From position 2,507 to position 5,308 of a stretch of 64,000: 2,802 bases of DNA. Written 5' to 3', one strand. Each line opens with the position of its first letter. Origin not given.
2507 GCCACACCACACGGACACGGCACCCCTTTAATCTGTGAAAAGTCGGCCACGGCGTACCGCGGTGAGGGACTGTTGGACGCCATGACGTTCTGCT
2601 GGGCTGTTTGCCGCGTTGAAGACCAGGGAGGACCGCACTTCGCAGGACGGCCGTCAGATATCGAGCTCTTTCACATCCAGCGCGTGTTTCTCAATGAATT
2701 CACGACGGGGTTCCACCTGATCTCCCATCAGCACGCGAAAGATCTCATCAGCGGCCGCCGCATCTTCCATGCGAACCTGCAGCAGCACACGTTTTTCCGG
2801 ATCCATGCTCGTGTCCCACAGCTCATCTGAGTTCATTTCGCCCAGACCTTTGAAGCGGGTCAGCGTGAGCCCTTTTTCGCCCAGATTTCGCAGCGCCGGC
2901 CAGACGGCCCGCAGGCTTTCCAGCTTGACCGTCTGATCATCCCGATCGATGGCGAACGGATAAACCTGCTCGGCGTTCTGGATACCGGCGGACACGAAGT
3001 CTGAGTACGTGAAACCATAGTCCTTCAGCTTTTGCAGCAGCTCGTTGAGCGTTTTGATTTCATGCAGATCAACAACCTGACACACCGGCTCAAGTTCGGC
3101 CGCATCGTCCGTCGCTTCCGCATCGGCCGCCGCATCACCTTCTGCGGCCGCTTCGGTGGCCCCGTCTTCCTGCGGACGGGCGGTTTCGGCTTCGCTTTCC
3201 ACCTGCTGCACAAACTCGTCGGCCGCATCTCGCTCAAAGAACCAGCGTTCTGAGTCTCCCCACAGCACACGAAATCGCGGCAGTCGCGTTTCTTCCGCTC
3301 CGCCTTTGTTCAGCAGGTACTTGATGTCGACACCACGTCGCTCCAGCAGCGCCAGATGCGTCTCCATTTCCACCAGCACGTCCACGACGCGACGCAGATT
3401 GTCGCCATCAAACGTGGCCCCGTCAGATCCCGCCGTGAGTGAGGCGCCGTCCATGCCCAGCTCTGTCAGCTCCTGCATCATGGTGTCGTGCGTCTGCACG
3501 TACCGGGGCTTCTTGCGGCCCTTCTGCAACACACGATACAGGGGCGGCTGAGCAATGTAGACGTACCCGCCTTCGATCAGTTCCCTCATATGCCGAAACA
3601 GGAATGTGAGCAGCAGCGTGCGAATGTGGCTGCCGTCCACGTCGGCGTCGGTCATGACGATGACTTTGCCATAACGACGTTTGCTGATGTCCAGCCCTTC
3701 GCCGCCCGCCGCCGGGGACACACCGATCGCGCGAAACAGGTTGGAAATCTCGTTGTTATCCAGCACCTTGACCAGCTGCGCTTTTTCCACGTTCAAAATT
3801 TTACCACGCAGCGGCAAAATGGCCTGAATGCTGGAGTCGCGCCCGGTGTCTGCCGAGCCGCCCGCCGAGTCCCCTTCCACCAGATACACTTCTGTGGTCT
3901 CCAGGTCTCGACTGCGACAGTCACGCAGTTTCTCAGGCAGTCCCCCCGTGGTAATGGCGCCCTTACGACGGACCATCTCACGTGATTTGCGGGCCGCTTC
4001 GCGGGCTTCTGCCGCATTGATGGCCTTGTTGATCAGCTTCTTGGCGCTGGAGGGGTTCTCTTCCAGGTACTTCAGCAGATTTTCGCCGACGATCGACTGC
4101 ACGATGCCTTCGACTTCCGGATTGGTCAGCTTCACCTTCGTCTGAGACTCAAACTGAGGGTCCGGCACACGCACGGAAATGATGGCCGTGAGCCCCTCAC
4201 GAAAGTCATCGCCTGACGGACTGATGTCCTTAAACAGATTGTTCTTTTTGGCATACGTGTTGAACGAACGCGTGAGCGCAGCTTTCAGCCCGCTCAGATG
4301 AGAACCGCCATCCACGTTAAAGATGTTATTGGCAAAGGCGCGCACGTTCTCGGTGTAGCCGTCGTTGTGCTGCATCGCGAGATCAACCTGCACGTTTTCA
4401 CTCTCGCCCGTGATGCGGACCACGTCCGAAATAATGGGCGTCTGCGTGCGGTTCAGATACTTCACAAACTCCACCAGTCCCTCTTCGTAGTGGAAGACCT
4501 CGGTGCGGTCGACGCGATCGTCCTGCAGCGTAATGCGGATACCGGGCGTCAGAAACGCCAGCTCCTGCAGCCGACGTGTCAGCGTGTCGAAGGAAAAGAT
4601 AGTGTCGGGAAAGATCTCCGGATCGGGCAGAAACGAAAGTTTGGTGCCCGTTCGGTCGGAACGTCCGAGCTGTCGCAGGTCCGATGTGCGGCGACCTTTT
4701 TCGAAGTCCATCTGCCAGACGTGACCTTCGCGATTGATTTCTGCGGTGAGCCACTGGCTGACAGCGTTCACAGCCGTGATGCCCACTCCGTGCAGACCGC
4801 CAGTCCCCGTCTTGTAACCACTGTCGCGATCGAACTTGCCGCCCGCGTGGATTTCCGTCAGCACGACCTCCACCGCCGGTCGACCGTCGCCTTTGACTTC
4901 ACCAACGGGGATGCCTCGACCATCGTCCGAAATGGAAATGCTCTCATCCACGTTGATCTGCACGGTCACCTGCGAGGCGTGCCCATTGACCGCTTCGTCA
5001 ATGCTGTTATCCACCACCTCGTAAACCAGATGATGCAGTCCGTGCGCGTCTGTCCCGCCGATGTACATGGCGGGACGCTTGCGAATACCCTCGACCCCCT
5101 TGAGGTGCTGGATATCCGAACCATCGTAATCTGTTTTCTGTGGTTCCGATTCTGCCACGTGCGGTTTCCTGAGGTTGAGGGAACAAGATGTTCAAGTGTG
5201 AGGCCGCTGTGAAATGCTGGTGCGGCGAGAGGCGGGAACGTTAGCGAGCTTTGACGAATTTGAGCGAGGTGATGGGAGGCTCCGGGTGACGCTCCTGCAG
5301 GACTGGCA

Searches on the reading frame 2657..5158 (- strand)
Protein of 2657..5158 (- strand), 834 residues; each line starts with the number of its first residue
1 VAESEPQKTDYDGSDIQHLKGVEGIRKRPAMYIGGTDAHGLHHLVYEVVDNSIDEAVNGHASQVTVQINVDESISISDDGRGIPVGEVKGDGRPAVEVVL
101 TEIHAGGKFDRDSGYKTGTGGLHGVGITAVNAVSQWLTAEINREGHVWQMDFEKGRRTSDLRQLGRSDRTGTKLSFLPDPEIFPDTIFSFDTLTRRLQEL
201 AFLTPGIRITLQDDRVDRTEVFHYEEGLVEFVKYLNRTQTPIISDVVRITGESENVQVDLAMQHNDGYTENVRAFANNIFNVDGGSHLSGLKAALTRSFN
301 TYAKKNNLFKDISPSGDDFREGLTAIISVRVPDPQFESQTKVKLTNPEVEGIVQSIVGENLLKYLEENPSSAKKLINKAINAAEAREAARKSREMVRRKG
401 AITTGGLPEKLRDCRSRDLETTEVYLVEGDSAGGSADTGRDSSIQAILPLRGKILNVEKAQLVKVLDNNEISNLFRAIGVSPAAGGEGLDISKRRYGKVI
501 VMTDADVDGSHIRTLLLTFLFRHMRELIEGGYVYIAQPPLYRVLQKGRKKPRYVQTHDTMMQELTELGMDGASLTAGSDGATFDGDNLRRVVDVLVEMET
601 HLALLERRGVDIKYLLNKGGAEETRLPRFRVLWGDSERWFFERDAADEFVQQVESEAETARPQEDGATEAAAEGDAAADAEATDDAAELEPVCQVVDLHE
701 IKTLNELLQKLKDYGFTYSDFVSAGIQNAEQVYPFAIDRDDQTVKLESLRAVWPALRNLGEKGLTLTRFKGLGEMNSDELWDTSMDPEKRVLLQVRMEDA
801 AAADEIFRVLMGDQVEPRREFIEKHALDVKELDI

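Call 58: search_protein_families(library=pfam, proteins=[window:2657-5158:-], max_evalue=0.00001)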
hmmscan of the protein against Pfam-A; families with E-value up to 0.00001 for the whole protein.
window:2657-5158:- (834 aa): 4 families
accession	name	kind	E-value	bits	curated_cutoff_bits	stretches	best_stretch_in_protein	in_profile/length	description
PF00204.31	DNA_gyraseB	-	5.4e-57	192.5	27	1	227-394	1-172/173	DNA gyrase B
PF00986.26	DNA_gyraseB_C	-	8.3e-28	96.8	29.8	1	762-823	2-63/63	DNA gyrase B subunit, carboxyl terminus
PF01751.28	Toprim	-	1.2e-16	61.1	23.1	1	423-537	1-95/96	Toprim domain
PF02518.31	HATPase_c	-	2.4e-13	50.9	26.4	1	37-143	2-93/111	Histidine kinase-, DNA gyrase B-, and HSP90-like ATPase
